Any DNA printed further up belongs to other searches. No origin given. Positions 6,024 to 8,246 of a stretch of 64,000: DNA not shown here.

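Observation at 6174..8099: Radical SAM (B12-binding class) enzyme fused to a C-terminal STAS/anti-sigma-antagonist-like domain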

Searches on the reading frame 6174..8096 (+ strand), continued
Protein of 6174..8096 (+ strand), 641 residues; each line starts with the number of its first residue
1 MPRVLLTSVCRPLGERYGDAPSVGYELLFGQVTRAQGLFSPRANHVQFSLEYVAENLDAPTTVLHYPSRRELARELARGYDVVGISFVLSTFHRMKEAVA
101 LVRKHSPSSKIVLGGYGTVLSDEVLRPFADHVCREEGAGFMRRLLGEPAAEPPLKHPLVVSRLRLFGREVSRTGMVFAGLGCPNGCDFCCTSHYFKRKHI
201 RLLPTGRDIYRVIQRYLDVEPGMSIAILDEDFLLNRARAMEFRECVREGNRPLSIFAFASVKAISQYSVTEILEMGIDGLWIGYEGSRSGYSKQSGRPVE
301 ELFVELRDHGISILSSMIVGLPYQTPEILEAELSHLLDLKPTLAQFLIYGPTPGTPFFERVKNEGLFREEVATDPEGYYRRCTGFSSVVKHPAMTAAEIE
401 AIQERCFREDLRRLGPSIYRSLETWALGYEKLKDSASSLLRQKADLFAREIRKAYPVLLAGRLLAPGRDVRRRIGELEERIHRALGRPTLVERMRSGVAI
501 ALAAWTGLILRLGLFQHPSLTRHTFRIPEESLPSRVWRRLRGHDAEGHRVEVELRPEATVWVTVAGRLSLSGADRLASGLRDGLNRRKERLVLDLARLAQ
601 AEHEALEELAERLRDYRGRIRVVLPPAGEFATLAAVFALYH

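Call 40: find_related_loci(query=A3, collection=genome_contigs, flank=10000)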
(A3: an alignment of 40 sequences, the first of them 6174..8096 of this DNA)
Query A3 (641 aa) in genome_contigs; peptide patterns used: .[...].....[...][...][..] (x = any residue, [..] = any of these).
600 stretches matched a pattern (row limit reached: there are more); 590 encode a relative of the query (tblastn E <= 1e-3); the best 80 are kept; 80 distinct loci.
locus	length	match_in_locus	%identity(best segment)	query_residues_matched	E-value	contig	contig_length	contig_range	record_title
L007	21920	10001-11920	73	1-640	0e+0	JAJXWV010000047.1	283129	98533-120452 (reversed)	MAG: Acidobacteria bacterium isolate BP6.bin107 NODE_31_length_283129_cov_2.383407, whole genome shotgun sequence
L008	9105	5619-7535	72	2-640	0e+0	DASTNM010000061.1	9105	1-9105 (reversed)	MAG TPA_asm: Candidatus Polarisedimenticolia bacterium isolate SMAG_U2143 k141_6754, whole genome shotgun sequence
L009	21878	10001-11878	75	2-627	0e+0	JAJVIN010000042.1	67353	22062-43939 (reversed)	MAG: Thermoanaerobaculia bacterium isolate Bin_89R c_000000001521, whole genome shotgun sequence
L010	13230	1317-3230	70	3-640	0e+0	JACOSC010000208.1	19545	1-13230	MAG: Acidobacteria bacterium isolate NC_groundwater_8_Pr7_B-0.1um_54_23 FFV18_Bp1_scaffold_555777, whole genome shotgun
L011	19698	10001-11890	72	3-632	0e+0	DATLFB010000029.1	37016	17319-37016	MAG TPA_asm: Thermoanaerobaculia bacterium isolate SMAG_U14391 k141_1360757, whole genome shotgun sequence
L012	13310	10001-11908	71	3-638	0e+0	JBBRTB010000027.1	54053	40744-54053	MAG: Thermoanaerobaculia bacterium isolate La2_metabat2.171 La2_metabat2.171_K_3670267L54053_cov_38.9957, whole genome s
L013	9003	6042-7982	69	3-640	0e+0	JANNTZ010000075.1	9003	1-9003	MAG: Acidobacteriota bacterium isolate SOY_30_metabat_319 SOY_30_k141_3450597, whole genome shotgun sequence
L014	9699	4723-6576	70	1-622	0e+0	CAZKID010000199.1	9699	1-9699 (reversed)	MAG TPA_asm: uncultured Thermoanaerobaculia bacterium isolate binchicken_co185_41 genome assembly, contig: NODE_12173_le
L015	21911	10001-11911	70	1-639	0e+0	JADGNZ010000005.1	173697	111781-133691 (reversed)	MAG: Thermoanaerobaculia bacterium isolate Chersky.9_17 contig-100_4, whole genome shotgun sequence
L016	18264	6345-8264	67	2-640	0e+0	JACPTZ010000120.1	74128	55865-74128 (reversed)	MAG: Planctomycetota bacterium isolate NC_groundwater_745_Ag_S-0.65um_67_9 S37_SO-6_scaffold_327930, whole genome shotgu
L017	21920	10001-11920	68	1-640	0e+0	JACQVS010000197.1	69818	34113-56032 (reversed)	MAG: Planctomycetota bacterium isolate NC_groundwater_1469_Ag_S-0.65um_64_41 S_p65_S5_coassembly_k141_3737469, whole gen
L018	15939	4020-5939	68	1-640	0e+0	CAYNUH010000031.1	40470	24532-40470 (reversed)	MAG TPA_asm: uncultured Acidobacteriota bacterium isolate SRP119689_co1_262 genome assembly, contig: NODE_1148_length_40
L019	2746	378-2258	70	3-631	0e+0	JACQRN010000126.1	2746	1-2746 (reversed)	MAG: Planctomycetota bacterium isolate NC_groundwater_1360_Ag_S-0.2um_70_32 S_p2_S4_coassembly_k141_1428344, whole genom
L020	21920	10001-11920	67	1-640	0e+0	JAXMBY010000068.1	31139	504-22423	MAG: Planctomycetota bacterium isolate STL-PLA48 C1.322.fa-68, whole genome shotgun sequence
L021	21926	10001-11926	66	2-641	0e+0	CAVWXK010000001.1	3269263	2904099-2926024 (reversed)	MAG: uncultured proteobacterium isolate MFD03726.bin.2.8 genome assembly, contig: contig_15707, whole genome shotgun seq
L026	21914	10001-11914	66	3-640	0e+0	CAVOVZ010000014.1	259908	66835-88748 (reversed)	MAG: Terriglobia bacterium isolate MFD00032.bin.1.110 genome assembly, contig: contig_25579, whole genome shotgun sequen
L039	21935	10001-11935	58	3-640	0e+0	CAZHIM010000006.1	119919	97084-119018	MAG TPA_asm: uncultured Bifidobacteriaceae bacterium isolate binchicken_co3_346 genome assembly, contig: NODE_319_length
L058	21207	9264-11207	56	3-640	0e+0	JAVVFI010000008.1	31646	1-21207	MAG: Sedimentisphaerales bacterium isolate TamC13-43 NODE_8_length_31646_cov_3.814026, whole genome shotgun sequence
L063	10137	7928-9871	56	3-640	0e+0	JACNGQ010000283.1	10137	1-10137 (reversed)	MAG: Planctomycetota bacterium isolate NIOZ-UU13 NIOZ-UU_NODE_8340_length_10137_cov_10.1788, whole genome shotgun sequen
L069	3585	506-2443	58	3-641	0e+0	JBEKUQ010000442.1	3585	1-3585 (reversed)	MAG: Verrucomicrobiota bacterium isolate SPRUCE 585 SPRUCE_585_442, whole genome shotgun sequence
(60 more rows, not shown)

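Call 54: search_protein_families(library=ncbifam, alignment_id=A3, max_evalue=0.00001)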
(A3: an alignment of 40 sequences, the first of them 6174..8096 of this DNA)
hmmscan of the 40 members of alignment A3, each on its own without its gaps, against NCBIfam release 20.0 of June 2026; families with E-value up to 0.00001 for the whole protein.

A. member 1, window:6174-8096:+ (641 aa): 5 families
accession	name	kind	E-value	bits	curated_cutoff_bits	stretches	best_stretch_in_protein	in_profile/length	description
TIGR03471.1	HpnJ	equivalog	1.8e-13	50.2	577.6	1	176-408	200-430/472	hopanoid biosynthesis associated radical SAM protein HpnJ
NF050148.1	rSAM_ApyD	equivalog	1.3e-10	40.4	750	1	176-363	202-395/645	RiPP biosynthesis radical SAM protein ApyD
TIGR02026.1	BchE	equivalog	8e-10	38.2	481.35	1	180-364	201-390/497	magnesium-protoporphyrin IX monomethyl ester anaerobic oxidative cyclase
NF038361.1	rSAM_Sden_1168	equivalog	4.5e-06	25.5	575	1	175-435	284-537/560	Sden_1168 family B12-binding radical SAM P-methyltransferase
NF033070.1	rSAM_AprD4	equivalog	4.8e-06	25.7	500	1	144-369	166-398/456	AprD4 family radical SAM diol-dehydratase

B. families by the number of members that match (of 40 scanned): 26 families (the first 25 are shown)
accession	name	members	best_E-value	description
TIGR03471.1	HpnJ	37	2.9e-19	hopanoid biosynthesis associated radical SAM protein HpnJ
TIGR02026.1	BchE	33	1.6e-16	magnesium-protoporphyrin IX monomethyl ester anaerobic oxidative cyclase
NF050148.1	rSAM_ApyD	33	4e-13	RiPP biosynthesis radical SAM protein ApyD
TIGR04479.1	bcpD_PhpK_rSAM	23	7.1e-14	PhpK family radical SAM P-methyltransferase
NF033070.1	rSAM_AprD4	7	6.7e-09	AprD4 family radical SAM diol-dehydratase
NF038361.1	rSAM_Sden_1168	7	2.7e-07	Sden_1168 family B12-binding radical SAM P-methyltransferase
TIGR04072.2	rSAM_ladder_B12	6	7.4e-09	lipid biosynthesis B12-binding/radical SAM protein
TIGR04367.1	HpnR_B12_rSAM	5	1.1e-11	hopanoid C-3 methylase HpnR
TIGR04013.1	B12_SAM_MJ_1487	5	9.2e-08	TIGR04013 family B12-binding domain/radical SAM domain-containing protein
NF002938.0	PRK03592.1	1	3.9e-48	haloalkane dehalogenase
NF002043.0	PRK00870.1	1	4.3e-47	haloalkane dehalogenase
NF002873.0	PRK03204.1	1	1.9e-39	haloalkane dehalogenase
NF050089.1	i_nPHAscl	1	4e-17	intracellular short-chain-length polyhydroxyalkanoate depolymerase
NF051488.1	bifunc_PcaDC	1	7.3e-12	bifunctional 3-oxoadipate enol-lactonase/4-carboxymuconolactone decarboxylase PcaDC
TIGR03056.1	bchO_mg_che_rel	1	1.3e-11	alpha/beta fold hydrolase BchO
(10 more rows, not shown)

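Call 62: search_protein_families(library=pfam, alignment_id=A4, max_evalue=0.0001)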
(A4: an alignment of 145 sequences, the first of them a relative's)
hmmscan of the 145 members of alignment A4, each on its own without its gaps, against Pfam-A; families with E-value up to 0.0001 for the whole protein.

A. member 1, L001:3805-5034:+ (410 aa): 2 families
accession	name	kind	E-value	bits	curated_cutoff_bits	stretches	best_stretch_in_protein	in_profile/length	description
PF14522.11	Cytochrome_C7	-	2.8e-06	27.5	24.8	0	296-384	11-66/67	Cytochrome c7 and related cytochrome c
PF22113.1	Mtrc-MtrF_II-IV_dom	-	6.7e-05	22.9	30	1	227-386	30-165/176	Outer membrane cytochrome MtrC/MtrF-like, domains II/IV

B. families by the number of members that match (of 145 scanned): 226 families (the first 25 are shown)
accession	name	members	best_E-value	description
PF04055.27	Radical_SAM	5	4.3e-18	Radical SAM superfamily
PF00270.35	DEAD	3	7.3e-52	DEAD/DEAH box helicase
PF00069.31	Pkinase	3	5.6e-48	Protein kinase domain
PF00271.37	Helicase_C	3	1.1e-34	Helicase conserved C-terminal domain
PF07714.23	PK_Tyr_Ser-Thr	3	6e-34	Protein tyrosine and serine/threonine kinase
PF17954.7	Pirin_C_2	3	2.8e-29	Quercetinase C-terminal cupin domain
PF04851.21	ResIII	3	8e-13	Type III restriction enzyme, res subunit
PF03109.22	ABC1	3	1.1e-10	ABC1 atypical kinase-like domain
PF00890.30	FAD_binding_2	3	1.2e-09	FAD binding domain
PF01636.29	APH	3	5.5e-09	Phosphotransferase enzyme family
PF00113.28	Enolase_C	2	2.2e-104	Enolase, C-terminal TIM barrel domain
PF03486.20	HI0933_like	2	2.4e-68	HI0933-like protein Rossmann domain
PF03952.21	Enolase_N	2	4.4e-58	Enolase, N-terminal domain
PF01869.26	BcrAD_BadFG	2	4.1e-39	BadF/BadG/BcrA/BcrD ATPase family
PF02678.22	Pirin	2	5.4e-38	Pirin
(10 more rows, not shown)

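Call 68: list_cluster_members(proteins=[P0001, P0121, P0132, P0140, P0155, P0157, P0179, P0216, P0210, P0147])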
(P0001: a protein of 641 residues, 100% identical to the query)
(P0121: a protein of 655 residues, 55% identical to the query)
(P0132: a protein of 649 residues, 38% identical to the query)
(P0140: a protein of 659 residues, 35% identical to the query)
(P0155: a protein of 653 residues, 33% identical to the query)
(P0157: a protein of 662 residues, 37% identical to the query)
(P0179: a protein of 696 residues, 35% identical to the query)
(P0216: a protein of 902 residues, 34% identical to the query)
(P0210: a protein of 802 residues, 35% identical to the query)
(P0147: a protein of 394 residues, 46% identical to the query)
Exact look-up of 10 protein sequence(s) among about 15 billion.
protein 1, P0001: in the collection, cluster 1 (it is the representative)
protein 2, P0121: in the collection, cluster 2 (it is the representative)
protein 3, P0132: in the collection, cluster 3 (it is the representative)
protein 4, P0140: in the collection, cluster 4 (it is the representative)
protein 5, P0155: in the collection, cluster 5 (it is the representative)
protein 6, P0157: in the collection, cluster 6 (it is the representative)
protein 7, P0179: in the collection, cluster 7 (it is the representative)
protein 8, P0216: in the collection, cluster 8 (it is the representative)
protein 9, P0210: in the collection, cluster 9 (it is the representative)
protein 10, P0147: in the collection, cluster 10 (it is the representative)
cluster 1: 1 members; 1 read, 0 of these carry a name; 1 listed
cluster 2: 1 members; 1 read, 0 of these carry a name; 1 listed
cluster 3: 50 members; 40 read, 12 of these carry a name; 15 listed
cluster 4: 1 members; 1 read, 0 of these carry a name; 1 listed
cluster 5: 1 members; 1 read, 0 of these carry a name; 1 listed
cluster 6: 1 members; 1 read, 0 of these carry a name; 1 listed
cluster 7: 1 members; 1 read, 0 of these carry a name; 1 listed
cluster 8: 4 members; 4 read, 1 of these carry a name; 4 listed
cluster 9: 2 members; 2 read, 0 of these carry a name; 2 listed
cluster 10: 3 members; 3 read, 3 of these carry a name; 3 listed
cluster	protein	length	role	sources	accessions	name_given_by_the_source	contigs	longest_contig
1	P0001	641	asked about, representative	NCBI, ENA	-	-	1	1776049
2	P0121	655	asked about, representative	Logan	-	-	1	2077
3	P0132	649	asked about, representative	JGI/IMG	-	-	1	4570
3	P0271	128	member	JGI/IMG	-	anti-anti-sigma regulatory factor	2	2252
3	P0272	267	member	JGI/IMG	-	anti-anti-sigma regulatory factor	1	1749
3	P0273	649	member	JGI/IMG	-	radical SAM superfamily enzyme YgiQ (UPF0313 family)/anti-anti-sigma regulatory factor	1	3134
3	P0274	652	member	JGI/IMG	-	radical SAM superfamily enzyme YgiQ (UPF0313 family)/anti-anti-sigma regulatory factor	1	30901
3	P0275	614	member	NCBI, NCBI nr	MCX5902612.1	MAG: hypothetical protein NTV89_03885, partial [Proteobacteria bacterium] | hypothetical protein [Pseudomonadota bacterium]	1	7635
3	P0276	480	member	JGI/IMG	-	haloalkane dehalogenase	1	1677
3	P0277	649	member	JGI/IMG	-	radical SAM superfamily enzyme YgiQ (UPF0313 family)/anti-anti-sigma regulatory factor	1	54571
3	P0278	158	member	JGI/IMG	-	anti-anti-sigma regulatory factor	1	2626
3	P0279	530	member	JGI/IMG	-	haloalkane dehalogenase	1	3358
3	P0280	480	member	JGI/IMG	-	haloalkane dehalogenase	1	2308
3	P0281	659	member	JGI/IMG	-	haloalkane dehalogenase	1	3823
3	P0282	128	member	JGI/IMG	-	anti-anti-sigma regulatory factor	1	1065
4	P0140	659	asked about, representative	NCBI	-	-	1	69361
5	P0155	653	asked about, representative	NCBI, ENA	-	-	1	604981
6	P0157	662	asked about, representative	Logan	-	-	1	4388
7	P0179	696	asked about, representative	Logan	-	-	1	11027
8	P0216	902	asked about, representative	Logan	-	-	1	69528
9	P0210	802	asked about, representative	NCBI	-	-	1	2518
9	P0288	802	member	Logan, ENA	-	-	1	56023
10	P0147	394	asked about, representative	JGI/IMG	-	anti-anti-sigma factor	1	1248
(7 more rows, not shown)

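Call 69: find_encoding_contigs(protein=P0288, flank=8000, max_places=2)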
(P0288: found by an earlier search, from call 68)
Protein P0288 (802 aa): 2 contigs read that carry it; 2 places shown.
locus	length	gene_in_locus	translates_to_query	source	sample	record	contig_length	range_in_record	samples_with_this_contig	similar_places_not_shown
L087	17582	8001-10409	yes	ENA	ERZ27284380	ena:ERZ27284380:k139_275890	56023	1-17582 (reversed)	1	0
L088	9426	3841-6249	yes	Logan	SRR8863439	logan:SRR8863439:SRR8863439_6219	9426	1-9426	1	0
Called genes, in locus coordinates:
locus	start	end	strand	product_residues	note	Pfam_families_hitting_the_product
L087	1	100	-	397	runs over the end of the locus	-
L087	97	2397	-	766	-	PF03176:MMPL (faint), PF02460:Patched (weak), PF12349:Sterol-sensing (weak)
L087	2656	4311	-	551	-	-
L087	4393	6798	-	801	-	PF00202:Aminotran_3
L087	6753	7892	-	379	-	PF13480:Acetyltransf_6 (faint), PF13508:Acetyltransf_7 (faint), PF00583:Acetyltransf_1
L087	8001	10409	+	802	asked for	PF04055:Radical_SAM (faint)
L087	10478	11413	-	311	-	PF00753:Lactamase_B, PF12706:Lactamase_B_2 (weak)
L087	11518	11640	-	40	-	-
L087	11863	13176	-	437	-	PF04055:Radical_SAM, PF13282:DUF4070 (faint)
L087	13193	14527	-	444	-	PF02310:B12-binding (weak), PF04055:Radical_SAM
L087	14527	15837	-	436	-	PF02310:B12-binding (weak), PF04055:Radical_SAM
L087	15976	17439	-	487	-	PF01804:Penicil_amidase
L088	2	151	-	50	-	?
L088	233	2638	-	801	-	PF00202:Aminotran_3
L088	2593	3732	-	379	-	PF13480:Acetyltransf_6 (faint), PF13508:Acetyltransf_7 (faint), PF00583:Acetyltransf_1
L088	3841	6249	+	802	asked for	PF04055:Radical_SAM (faint)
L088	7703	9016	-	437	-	PF04055:Radical_SAM, PF13282:DUF4070 (faint)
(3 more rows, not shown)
